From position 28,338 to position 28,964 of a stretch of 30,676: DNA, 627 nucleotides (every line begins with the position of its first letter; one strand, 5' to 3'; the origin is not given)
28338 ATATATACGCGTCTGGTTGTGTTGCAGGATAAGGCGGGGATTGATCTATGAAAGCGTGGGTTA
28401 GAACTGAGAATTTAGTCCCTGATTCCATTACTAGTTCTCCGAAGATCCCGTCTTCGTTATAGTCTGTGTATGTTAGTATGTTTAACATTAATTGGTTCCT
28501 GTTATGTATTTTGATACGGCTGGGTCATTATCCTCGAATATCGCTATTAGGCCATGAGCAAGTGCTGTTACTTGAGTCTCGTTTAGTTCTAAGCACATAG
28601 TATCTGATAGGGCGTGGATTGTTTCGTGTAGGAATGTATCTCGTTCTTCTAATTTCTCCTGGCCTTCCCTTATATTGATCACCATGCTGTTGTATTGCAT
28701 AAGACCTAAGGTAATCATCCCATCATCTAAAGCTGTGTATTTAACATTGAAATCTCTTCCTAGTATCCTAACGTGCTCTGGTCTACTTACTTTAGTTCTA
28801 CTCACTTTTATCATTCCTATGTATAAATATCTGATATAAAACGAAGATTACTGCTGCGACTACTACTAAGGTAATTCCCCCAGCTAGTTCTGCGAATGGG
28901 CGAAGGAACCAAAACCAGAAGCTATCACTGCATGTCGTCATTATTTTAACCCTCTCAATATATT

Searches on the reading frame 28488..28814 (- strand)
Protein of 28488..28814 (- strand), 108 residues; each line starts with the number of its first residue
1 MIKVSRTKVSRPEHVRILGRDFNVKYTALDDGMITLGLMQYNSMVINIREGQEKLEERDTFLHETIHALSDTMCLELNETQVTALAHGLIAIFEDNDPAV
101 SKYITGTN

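Call 11: search_protein_families(library=phrogs, proteins=[window:28488-28814:-], max_evalue=0.01)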
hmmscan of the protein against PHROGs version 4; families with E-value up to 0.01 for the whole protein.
window:28488-28814:- (108 aa): 1 family
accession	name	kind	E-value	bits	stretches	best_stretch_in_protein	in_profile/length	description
phrog_1233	-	unknown function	8.3e-18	65.6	1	7-104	4-112/306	-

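Call 12: search_protein_families(library=pfam, proteins=[window:28488-28814:-], max_evalue=0.1)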
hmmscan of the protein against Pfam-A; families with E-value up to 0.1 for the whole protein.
window:28488-28814:- (108 aa): 0 families

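Call 79: search_protein_families(library=ncbifam, proteins=[window:28488-28814:-], max_evalue=0.1)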
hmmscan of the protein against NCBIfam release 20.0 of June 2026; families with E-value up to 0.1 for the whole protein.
window:28488-28814:- (108 aa): 0 families
